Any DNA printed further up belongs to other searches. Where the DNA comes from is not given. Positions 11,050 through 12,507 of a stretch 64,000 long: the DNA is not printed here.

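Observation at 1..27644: Outsized type V pilus-like locus: an accessory lipoprotein, eleven tandem fimbrillin-like paralogues and a terminal giant (>3,700 aa) adhesin-like gene, all on one strand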

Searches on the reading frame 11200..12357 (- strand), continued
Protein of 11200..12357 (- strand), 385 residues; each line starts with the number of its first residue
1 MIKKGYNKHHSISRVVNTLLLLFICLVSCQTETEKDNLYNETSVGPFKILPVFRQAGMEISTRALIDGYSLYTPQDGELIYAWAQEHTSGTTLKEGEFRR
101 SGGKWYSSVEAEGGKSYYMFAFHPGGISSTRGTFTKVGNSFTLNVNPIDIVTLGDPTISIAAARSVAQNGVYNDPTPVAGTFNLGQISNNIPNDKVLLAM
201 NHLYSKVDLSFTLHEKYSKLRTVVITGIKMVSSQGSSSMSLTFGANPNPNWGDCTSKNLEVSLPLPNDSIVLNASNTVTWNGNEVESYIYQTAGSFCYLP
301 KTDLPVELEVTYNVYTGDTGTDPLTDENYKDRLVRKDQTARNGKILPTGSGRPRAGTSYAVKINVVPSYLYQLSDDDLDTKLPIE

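Call 67: search_protein_families(library=pfam, max_evalue=0.01, proteins=[L012:1211-2347:+, L012:2611-4122:+, L012:4158-5336:+, L012:5373-7241:+, L012:7439-8530:+, L013:2044-3546:+, L013:3575-5890:+, L013:5922-6947:+, L013:6971-8608:+, L013:8657-9784:+])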
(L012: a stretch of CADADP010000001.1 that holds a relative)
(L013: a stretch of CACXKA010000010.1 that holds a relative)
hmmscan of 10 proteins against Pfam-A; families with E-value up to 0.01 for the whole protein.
L012:1211-2347:+ (378 aa): 1 family
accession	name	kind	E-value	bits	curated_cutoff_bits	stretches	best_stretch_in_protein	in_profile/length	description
PF03415.19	Peptidase_C11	-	1.1e-19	71.7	25.8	1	54-301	16-265/359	Clostripain family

L012:2611-4122:+ (503 aa): 1 family
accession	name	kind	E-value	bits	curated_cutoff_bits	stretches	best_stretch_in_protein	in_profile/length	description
PF12099.14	DUF3575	-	1.1e-11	44.8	21.1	1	308-451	31-162/177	Protein of unknown function (DUF3575)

L012:4158-5336:+ (392 aa): 1 family
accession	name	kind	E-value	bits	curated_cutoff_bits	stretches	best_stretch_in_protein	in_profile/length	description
PF17145.10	DUF5119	-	8.2e-06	26.2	27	1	148-273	76-188/191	Domain of unknown function (DUF5119)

L012:5373-7241:+ (622 aa): 0 families

L012:7439-8530:+ (363 aa): 1 family
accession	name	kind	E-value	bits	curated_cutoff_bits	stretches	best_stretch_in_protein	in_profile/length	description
PF13149.12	Mfa_like_1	-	2.5e-09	37.9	27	1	55-350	1-246/246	Fimbrillin-like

L013:2044-3546:+ (500 aa): 9 families
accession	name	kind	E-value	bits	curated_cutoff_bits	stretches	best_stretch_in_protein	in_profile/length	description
PF12099.14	DUF3575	-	1.9e-47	161.3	21.1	1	3-182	4-175/177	Protein of unknown function (DUF3575)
PF07719.23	TPR_2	-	6.1e-07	29.5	27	1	454-482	1-29/34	Tetratricopeptide repeat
PF13432.12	TPR_16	-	1e-06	29.5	32.7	1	430-487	3-64/65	Tetratricopeptide repeat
PF00515.34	TPR_1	-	1.7e-06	28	27.8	0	454-479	1-26/34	Tetratricopeptide repeat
PF13428.12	TPR_14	-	8.5e-05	23.3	23.5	0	454-488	1-35/44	Tetratricopeptide repeat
PF14559.12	TPR_19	-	0.0002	22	25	1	434-485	1-57/68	Tetratricopeptide repeat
PF13181.12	TPR_8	-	0.0017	18.8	25.7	0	455-478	2-25/34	Tetratricopeptide repeat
PF00691.25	OmpA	-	0.0026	18.5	27.2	1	273-339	17-79/98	OmpA family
PF13424.12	TPR_12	-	0.0056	17.3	30.1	0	455-482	4-31/77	Tetratricopeptide repeat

L013:3575-5890:+ (771 aa): 0 families

L013:5922-6947:+ (341 aa): 2 families
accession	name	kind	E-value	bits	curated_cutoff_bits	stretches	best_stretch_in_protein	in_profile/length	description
PF08842.16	Mfa2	-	0.0008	19.5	21.2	1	77-332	22-272/277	Fimbrillin-A associated anchor proteins Mfa1 and Mfa2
PF19079.5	CFSR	-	0.0034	18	27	1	277-301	20-44/49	Collagen-flanked surface repeat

L013:6971-8608:+ (545 aa): 0 families

L013:8657-9784:+ (375 aa): 2 families
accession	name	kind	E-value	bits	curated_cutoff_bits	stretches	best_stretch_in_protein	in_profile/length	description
PF06321.17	P_gingi_FimA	-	6.2e-06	26.9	21.4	1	57-178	20-122/153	Major fimbrial subunit protein (FimA)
PF08842.16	Mfa2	-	0.0047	17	21.2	0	56-229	18-164/277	Fimbrillin-A associated anchor proteins Mfa1 and Mfa2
